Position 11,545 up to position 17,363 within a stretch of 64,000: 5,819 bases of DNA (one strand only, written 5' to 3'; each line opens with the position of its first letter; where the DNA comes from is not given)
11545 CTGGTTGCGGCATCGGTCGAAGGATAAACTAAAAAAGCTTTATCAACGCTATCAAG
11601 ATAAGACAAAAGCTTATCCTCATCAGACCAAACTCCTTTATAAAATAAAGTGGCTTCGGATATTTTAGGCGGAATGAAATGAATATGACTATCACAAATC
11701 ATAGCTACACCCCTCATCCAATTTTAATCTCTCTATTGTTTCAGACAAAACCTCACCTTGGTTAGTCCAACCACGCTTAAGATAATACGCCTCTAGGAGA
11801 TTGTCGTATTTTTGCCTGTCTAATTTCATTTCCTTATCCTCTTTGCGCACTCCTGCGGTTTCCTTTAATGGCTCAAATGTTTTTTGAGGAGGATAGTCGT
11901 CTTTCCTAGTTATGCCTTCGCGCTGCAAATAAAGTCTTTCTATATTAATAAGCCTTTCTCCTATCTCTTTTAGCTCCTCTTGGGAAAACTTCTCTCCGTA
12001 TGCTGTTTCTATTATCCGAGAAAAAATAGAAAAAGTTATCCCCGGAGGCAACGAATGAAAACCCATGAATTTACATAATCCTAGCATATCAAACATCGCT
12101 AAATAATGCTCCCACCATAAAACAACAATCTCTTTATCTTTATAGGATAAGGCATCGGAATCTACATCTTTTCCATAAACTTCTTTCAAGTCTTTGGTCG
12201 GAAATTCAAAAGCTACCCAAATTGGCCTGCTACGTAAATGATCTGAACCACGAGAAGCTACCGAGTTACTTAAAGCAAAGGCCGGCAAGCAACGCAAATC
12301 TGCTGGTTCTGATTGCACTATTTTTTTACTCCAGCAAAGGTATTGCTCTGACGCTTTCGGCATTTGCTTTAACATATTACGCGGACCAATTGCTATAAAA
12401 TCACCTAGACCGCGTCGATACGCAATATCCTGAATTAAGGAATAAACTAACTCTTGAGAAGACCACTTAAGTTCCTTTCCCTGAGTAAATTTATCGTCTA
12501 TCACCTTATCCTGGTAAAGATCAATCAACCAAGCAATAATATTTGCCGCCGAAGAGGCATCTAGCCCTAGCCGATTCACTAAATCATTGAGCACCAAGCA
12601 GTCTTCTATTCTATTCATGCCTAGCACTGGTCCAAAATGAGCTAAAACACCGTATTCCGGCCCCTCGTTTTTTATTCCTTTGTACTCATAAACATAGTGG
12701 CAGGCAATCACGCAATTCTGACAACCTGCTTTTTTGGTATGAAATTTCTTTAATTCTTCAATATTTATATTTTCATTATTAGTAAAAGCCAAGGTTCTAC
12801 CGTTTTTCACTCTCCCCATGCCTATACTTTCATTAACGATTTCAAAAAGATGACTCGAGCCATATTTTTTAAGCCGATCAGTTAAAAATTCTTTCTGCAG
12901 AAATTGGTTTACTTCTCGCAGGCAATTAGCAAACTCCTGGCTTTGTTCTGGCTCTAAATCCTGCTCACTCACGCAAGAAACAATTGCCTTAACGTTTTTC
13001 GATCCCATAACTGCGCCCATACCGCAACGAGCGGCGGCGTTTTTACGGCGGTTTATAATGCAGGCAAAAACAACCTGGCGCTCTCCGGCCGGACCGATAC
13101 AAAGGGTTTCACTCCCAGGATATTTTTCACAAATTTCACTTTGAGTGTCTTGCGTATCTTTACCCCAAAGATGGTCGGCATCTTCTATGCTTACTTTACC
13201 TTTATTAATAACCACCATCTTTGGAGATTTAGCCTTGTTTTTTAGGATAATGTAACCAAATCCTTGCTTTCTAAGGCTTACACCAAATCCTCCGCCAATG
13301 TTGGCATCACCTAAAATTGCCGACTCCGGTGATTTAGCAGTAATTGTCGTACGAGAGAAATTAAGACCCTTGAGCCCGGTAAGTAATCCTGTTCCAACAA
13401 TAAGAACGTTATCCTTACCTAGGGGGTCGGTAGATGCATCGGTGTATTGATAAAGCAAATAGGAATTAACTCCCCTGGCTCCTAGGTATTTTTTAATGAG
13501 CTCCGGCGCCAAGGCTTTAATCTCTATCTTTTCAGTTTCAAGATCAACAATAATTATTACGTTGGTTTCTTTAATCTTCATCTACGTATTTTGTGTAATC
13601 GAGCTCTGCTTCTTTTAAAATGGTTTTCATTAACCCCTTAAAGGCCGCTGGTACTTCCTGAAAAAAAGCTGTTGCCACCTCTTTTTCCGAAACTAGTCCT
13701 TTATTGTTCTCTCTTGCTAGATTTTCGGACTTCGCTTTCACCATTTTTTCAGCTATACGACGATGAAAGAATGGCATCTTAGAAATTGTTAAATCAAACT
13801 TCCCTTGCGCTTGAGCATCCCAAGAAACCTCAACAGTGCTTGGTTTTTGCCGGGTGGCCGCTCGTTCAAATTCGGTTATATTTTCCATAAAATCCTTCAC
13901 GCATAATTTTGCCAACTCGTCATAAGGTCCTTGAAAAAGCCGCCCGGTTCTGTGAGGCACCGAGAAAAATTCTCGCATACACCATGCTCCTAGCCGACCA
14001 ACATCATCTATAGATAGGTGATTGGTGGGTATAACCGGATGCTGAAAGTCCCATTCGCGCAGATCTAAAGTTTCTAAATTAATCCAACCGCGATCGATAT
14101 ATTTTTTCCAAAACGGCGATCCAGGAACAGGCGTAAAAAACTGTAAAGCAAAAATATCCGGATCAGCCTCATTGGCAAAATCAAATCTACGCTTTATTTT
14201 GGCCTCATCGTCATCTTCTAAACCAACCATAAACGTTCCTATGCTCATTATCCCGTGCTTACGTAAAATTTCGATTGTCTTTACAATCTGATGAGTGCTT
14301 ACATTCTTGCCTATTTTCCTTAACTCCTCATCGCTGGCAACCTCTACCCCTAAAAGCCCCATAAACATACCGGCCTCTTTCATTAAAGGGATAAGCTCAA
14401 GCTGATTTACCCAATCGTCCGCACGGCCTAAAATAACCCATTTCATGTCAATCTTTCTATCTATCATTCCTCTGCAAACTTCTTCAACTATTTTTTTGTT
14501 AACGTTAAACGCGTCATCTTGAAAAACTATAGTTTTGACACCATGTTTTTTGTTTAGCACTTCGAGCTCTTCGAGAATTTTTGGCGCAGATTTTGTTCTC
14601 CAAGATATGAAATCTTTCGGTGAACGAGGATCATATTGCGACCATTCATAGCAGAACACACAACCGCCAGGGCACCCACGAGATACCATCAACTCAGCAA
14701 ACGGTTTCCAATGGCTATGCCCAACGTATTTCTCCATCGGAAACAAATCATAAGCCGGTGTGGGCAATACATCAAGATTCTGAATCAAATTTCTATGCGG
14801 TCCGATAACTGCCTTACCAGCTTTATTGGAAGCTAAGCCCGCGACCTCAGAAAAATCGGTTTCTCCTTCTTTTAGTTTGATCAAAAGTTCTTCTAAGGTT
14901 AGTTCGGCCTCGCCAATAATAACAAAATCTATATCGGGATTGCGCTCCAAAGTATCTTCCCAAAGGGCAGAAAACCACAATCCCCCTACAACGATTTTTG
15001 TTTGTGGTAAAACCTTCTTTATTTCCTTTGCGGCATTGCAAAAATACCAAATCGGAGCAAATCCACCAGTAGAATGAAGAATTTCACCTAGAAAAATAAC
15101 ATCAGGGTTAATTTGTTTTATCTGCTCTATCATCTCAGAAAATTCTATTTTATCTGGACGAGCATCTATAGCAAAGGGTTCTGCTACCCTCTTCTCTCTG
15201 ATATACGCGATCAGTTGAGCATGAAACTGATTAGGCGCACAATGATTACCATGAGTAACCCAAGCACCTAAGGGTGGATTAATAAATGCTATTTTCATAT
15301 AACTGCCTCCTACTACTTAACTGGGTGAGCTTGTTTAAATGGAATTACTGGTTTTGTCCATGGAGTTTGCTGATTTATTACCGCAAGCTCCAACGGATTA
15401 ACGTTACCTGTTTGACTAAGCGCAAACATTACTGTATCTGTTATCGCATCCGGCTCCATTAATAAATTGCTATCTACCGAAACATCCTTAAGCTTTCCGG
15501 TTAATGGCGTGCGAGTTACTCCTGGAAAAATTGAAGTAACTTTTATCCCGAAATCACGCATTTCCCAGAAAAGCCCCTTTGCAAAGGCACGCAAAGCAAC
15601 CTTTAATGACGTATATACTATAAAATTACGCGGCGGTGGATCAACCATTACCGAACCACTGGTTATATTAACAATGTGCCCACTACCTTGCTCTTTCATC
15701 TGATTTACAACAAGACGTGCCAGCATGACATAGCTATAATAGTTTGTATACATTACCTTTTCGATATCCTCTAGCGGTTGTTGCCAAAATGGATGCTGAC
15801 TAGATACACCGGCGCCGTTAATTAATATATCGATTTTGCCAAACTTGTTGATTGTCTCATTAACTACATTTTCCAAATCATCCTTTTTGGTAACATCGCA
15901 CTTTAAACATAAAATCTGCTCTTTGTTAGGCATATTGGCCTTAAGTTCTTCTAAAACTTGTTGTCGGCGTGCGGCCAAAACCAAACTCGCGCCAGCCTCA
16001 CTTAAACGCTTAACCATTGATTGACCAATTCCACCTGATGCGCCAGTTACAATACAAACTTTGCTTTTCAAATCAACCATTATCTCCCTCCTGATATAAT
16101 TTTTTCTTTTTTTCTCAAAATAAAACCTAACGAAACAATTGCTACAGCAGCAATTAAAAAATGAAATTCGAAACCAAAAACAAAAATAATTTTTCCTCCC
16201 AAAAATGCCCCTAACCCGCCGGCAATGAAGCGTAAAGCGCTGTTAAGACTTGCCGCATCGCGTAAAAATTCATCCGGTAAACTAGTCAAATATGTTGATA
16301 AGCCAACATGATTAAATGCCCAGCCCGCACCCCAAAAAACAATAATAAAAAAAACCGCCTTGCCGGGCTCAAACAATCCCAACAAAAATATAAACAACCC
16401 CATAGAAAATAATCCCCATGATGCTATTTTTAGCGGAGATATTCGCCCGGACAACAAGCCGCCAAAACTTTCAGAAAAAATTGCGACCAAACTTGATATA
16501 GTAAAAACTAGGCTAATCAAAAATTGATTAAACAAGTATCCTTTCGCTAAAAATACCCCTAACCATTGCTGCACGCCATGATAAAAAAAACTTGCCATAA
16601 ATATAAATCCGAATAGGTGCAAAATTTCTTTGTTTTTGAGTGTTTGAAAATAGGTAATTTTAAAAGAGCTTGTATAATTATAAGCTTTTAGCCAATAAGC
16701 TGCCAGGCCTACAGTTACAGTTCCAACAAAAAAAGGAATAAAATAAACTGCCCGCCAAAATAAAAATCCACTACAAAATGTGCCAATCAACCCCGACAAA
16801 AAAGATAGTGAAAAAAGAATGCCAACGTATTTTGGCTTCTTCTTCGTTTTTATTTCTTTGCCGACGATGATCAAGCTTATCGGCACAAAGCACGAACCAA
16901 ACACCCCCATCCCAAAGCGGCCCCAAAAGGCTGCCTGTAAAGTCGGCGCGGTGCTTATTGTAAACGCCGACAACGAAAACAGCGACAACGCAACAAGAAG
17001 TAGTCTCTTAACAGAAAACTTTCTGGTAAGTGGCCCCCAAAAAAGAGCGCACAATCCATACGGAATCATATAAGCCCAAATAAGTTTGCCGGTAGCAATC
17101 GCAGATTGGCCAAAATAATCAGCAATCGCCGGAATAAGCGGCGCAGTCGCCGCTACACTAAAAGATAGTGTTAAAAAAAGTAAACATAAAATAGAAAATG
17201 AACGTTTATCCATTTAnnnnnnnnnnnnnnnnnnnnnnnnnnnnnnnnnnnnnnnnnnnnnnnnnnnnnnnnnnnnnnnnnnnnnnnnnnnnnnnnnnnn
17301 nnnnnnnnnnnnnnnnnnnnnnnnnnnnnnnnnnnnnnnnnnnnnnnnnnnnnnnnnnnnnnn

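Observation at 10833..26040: Type II polyketide synthase-like biosynthetic gene cluster, with tungsten AOR and B12-radical SAM partners, in a reduced AT-rich genome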

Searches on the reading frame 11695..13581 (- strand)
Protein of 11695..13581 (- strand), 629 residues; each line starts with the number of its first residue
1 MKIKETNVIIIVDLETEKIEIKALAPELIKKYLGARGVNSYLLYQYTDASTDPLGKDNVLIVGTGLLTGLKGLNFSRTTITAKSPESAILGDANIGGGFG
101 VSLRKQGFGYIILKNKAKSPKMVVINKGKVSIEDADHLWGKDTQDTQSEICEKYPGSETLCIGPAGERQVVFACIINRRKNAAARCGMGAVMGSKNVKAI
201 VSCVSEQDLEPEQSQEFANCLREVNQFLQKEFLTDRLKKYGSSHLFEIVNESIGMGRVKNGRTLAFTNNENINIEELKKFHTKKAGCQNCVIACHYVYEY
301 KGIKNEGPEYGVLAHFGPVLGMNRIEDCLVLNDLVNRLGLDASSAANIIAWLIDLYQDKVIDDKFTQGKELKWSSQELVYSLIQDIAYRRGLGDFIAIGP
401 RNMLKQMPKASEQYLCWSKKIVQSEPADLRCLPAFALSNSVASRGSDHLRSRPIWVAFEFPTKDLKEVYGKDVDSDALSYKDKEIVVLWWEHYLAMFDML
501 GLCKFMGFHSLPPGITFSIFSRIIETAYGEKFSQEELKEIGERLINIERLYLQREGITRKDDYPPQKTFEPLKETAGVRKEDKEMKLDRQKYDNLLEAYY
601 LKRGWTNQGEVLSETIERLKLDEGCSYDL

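Call 3: search_protein_families(library=pfam, proteins=[window:11695-13581:-], max_evalue=0.01)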
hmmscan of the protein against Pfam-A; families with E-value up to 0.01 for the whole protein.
window:11695-13581:- (629 aa): 2 families
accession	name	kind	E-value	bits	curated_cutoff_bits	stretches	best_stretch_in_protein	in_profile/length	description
PF01314.23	AFOR_C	-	1.6e-86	291.3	27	1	222-621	4-385/385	Aldehyde ferredoxin oxidoreductase, domains 2 & 3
PF02730.20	AFOR_N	-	1.3e-64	218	29.8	1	9-201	3-195/199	Aldehyde ferredoxin oxidoreductase, N-terminal domain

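Call 6: search_protein_families(library=ncbifam, proteins=[window:11695-13581:-], max_evalue=0.01)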
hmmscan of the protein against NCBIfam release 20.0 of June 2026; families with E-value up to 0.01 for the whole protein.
window:11695-13581:- (629 aa): 2 families
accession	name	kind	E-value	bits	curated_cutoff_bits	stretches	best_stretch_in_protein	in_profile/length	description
NF007354.0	PRK09849.1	equivalog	3e-44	151.7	868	1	9-201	12-203/703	aldehyde ferredoxin oxidoreductase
NF040818.1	GAPOR_Arch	equivalog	0.0012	17.2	1300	0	13-130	9-123/654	glyceraldehyde-3-phosphate:ferredoxin oxidoreductase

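Call 66: search_solved_structures(query=window:11695-13581:-, max_evalue=0.00001)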
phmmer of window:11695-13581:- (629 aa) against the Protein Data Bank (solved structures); distinct sequences matched with E-value up to 0.00001: 9.
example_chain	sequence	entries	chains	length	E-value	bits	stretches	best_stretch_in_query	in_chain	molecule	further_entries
9mqx_D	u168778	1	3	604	6.1e-78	265.8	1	9-626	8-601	Aldehyde:ferredoxin oxidoreductase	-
1aor_A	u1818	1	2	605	3.3e-75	256.7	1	10-621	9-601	ALDEHYDE FERREDOXIN OXIDOREDUCTASE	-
9g7j_A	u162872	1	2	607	1.2e-62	215.3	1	17-623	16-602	Aldehyde ferredoxin oxidoreductase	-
1b25_A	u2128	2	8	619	6.1e-60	206.3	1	9-622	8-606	PROTEIN (FORMALDEHYDE FERREDOXIN OXIDOREDUCTASE) | FORMALDEHYDE FERREDOXIN OXIDOREDUCTASE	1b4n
9q1t_A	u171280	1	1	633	5.3e-58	199.9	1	11-624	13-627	Tungsten-dependent aldehyde oxidoreductase WOR83 from Haloferax volcanii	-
8c0z_A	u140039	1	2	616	1.7e-56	195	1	28-621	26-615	Aldehyde:ferredoxin oxidoreductase,tungsten-containing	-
6x6u_A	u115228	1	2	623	1.6e-45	158.7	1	9-401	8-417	Formaldehyde:ferredoxin oxidoreductase wor5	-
6x1o_A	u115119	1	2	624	1.6e-45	158.7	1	9-401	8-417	Formaldehyde:ferredoxin oxidoreductase wor5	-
4z3w_A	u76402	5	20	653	3e-42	147.9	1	1-421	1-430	Benzoyl-CoA reductase, putative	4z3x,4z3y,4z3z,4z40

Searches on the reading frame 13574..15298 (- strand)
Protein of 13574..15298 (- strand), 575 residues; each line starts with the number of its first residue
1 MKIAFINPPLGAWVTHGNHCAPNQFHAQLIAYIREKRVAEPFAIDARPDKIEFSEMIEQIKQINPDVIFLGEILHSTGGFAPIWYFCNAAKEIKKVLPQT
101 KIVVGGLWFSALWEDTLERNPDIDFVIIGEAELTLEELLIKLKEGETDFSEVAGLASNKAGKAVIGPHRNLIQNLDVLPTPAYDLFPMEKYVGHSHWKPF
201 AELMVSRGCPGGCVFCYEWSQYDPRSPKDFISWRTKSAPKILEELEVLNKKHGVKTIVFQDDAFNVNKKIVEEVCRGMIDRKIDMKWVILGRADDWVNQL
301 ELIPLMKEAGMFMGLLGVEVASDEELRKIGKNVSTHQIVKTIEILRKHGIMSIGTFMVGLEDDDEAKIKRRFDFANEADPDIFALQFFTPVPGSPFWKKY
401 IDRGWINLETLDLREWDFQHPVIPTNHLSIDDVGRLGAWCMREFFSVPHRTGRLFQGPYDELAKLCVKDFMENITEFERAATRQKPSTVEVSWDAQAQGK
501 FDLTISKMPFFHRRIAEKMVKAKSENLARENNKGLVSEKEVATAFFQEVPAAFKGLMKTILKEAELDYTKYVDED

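Call 3: search_protein_families(library=pfam, proteins=[window:13574-15298:-], max_evalue=0.01)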
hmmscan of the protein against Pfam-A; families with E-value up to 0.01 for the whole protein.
window:13574-15298:- (575 aa): 3 families
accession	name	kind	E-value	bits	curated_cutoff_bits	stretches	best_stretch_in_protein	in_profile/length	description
PF04055.27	Radical_SAM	-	9.8e-20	71.8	29.5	1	205-374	3-165/166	Radical SAM superfamily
PF02310.24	B12-binding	-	4.6e-11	43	32.1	1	50-139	40-121/121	B12 binding domain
PF08369.16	PCP_red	-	0.00087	19.7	32.5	1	493-540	1-40/45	Proto-chlorophyllide reductase 57 kD subunit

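Call 6: search_protein_families(library=ncbifam, proteins=[window:13574-15298:-], max_evalue=0.01)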
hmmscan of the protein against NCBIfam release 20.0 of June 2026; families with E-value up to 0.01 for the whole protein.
window:13574-15298:- (575 aa): 23 families
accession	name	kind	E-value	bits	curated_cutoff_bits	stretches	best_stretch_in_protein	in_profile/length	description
TIGR02026.1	BchE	equivalog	3.1e-60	204.5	481.35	1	3-433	2-416/497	magnesium-protoporphyrin IX monomethyl ester anaerobic oxidative cyclase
TIGR03471.1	HpnJ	equivalog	1.5e-45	155.9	577.6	1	44-450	50-438/472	hopanoid biosynthesis associated radical SAM protein HpnJ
TIGR04367.1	HpnR_B12_rSAM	equivalog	1.7e-36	125.8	650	1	55-426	51-395/490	hopanoid C-3 methylase HpnR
TIGR04479.1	bcpD_PhpK_rSAM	subfamily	3.6e-35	121.3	600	1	91-399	132-430/504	PhpK family radical SAM P-methyltransferase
NF038361.1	rSAM_Sden_1168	equivalog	1.1e-34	119.9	575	1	88-410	159-483/560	Sden_1168 family B12-binding radical SAM P-methyltransferase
NF050148.1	rSAM_ApyD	equivalog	4.9e-31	107.8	750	1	86-401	90-394/645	RiPP biosynthesis radical SAM protein ApyD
TIGR04385.1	B12_rSAM_cofa1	equivalog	9.7e-27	94.3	450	1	83-371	83-357/438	B12 lower ligand biosynthesis radical SAM protein BzaD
TIGR04072.2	rSAM_ladder_B12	equivalog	2e-24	86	360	1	84-370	81-341/443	lipid biosynthesis B12-binding/radical SAM protein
TIGR03975.1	rSAM_ocin_1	subfamily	6.4e-24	84.4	281.85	1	90-365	148-417/606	RiPP maturation radical SAM C-methyltransferase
NF033712.0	B12_rSAM_KedN5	subfamily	1.7e-19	69.5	700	1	84-269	76-256/624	KedN5 family methylcobalamin-dependent radical SAM C-methyltransferase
TIGR04013.1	B12_SAM_MJ_1487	hypoth_equivalog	9.8e-18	64.1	251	2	88-216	58-167/382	TIGR04013 family B12-binding domain/radical SAM domain-containing protein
TIGR04190.1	B12_SAM_Ta0216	equivalog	2.2e-16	59.6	500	1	88-377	98-393/554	TIGR04190 family B12-binding domain/radical SAM domain protein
TIGR04014.1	B12_SAM_MJ_0865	equivalog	2.5e-16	59.5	360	1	59-396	33-354/434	methyl-coenzyme M reductase glutamine C-methyltransferase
NF033070.1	rSAM_AprD4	equivalog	8.2e-16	57.9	500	1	168-437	163-424/456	AprD4 family radical SAM diol-dehydratase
TIGR04295.1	B12_rSAM_oligo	hypoth_equivalog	3.1e-15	55.8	400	1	40-378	41-362/422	TIGR04295 family B12-binding domain-containing radical SAM protein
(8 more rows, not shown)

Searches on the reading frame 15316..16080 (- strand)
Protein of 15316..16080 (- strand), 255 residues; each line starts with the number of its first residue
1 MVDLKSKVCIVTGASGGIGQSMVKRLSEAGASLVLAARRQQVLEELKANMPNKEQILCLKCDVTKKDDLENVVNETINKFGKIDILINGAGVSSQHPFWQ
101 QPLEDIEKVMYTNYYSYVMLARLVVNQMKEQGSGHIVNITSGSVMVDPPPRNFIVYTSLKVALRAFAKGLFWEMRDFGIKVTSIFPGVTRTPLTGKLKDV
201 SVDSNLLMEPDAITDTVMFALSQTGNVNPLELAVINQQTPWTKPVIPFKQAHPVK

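Call 3: search_protein_families(library=pfam, proteins=[window:15316-16080:-], max_evalue=0.01)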
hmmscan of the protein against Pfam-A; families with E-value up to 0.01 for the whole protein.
window:15316-16080:- (255 aa): 8 families
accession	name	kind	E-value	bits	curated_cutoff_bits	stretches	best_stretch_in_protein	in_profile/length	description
PF00106.31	adh_short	-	7.6e-49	166.3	26.6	1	7-198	1-191/195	short chain dehydrogenase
PF13561.12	adh_short_C2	-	1.3e-35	123.5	27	1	13-199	1-186/236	Enoyl-(Acyl carrier protein) reductase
PF08659.16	KR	-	9.6e-15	55.4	22.6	1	9-126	3-125/180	KR domain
PF13460.12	NAD_binding_10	-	1.7e-07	31.7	27.2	1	13-165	1-123/184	NAD(P)H-binding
PF01370.27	Epimerase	-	2.2e-07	31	20.9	1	10-144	2-118/240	NAD dependent epimerase/dehydratase family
PF01073.25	3Beta_HSD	-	2.4e-05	23.9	22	1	10-75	1-66/280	3-beta hydroxysteroid dehydrogenase/isomerase family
PF16363.11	GDP_Man_Dehyd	-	0.00052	20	27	1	10-105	1-98/332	GDP-mannose 4,6 dehydratase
PF02719.21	Polysacc_synt_2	-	0.005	16.5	20.2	1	10-75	2-75/293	Polysaccharide biosynthesis protein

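Call 27: search_protein_families(library=ncbifam, proteins=[window:15316-16080:-], max_evalue=0.001)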
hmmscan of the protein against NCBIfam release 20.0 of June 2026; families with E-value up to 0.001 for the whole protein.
window:15316-16080:- (255 aa): 238 families (the best 25 are shown)
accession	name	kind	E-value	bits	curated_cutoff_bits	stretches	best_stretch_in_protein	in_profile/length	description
NF005559.1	PRK07231.1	subfamily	4.2e-41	141.1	215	1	4-199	2-196/249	glucose 1-dehydrogenase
NF004825.0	PRK06181.1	equivalog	4.2e-41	141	215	1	2-193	2-192/268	SDR family oxidoreductase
NF006070.0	PRK08213.1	subfamily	1.5e-38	132.8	279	1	2-197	8-207/259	gluconate 5-dehydrogenase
NF004521.0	PRK05866.1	equivalog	2.3e-38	132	368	1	2-199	36-235/294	SDR family oxidoreductase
NF005539.0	PRK07201.1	equivalog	1.1e-37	130.1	549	1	4-221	368-584/657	SDR family oxidoreductase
NF005672.0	PRK07454.1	equivalog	1.1e-37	129.5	234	1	5-222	5-222/241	SDR family oxidoreductase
NF004824.0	PRK06180.1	subfamily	6e-37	127.3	298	1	5-196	3-190/279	oxidoreductase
NF052558.1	MBtsdlDhBudC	equivalog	1e-36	126.8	270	1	5-199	2-192/250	meso-2,3-butanediol dehydrogenase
NF005878.0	PRK07825.1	subfamily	8.2e-36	123.8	287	1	3-221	6-217/278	short chain dehydrogenase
NF005594.0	PRK07326.1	equivalog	1.8e-35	122.6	271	1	3-227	3-222/237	SDR family oxidoreductase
NF006565.0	PRK09072.1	equivalog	1e-34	120.3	238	1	3-194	2-189/265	SDR family oxidoreductase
NF004791.0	PRK06138.1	equivalog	1e-34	120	312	1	3-207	2-204/252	SDR family oxidoreductase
NF006114.0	PRK08263.1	subfamily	2.9e-34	118.6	290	1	6-197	3-190/280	short chain dehydrogenase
NF004823.0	PRK06179.1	subfamily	3.9e-34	118.3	310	1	5-197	4-187/271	oxidoreductase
NF004826.0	PRK06182.1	subfamily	9.4e-34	116.9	305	1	5-195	3-186/274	oxidoreductase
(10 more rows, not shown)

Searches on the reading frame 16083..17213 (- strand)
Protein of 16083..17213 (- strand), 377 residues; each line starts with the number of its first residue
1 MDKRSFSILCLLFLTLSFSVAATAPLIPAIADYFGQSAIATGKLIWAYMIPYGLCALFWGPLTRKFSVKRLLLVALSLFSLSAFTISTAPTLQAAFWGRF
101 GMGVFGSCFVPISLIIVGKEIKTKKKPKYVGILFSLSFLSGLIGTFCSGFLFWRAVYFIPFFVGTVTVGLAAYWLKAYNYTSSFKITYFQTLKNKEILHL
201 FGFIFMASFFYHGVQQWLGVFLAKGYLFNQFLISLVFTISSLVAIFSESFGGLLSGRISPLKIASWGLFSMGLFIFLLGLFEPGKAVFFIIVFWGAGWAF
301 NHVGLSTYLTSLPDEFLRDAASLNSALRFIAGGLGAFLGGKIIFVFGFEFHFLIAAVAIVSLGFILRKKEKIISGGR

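Call 3: search_protein_families(library=pfam, proteins=[window:16083-17213:-], max_evalue=0.01)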
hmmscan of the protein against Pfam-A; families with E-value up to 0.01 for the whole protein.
window:16083-17213:- (377 aa): 1 family
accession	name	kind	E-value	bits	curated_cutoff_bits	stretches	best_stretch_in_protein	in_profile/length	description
PF07690.21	MFS_1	-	6.4e-30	104.7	33.4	1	9-336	1-347/347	Major Facilitator Superfamily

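Call 27: search_protein_families(library=ncbifam, proteins=[window:16083-17213:-], max_evalue=0.001)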
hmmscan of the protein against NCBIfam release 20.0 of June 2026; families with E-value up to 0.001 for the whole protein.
window:16083-17213:- (377 aa): 10 families
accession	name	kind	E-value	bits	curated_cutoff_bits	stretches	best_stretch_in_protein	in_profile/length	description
TIGR00711.1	efflux_EmrB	subfamily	1.8e-09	36.9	230.2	1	26-188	24-190/485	DHA2 family efflux MFS transporter permease subunit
TIGR00880.1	2_A_01_02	superfamily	1.5e-08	34.9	131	1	48-175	3-138/141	multidrug resistance protein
TIGR00900.1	2A0121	subfamily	2.2e-08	33.9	319.6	1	7-152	212-360/364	H+ Antiporter protein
NF008654.0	PRK11652.1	equivalog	6.1e-08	31.9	479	1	24-299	29-318/397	multidrug efflux MFS transporter EmrD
TIGR00710.1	efflux_Bcr_CflA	subfamily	6.9e-08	32.3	200.9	1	7-361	8-377/385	Bcr/CflA family efflux MFS transporter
NF053813.1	MFS_TcaB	equivalog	5.5e-07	28.7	475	1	17-204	19-205/396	putative multidrug effflux MFS transporter TcaB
NF008270.1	PRK11043.1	equivalog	6.8e-05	22.2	430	1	30-199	31-208/382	purine nucleoside transporter PunC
NF007799.0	PRK10504.1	subfamily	0.00027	20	426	1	15-182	21-190/471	multidrug transporter subunit MdtD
NF007498.0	PRK10091.1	equivalog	0.00039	19.5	499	1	8-362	5-366/390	MFS transporter AraJ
NF002921.0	PRK03545.1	equivalog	0.00057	18.9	401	1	25-362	34-377/396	sugar transporter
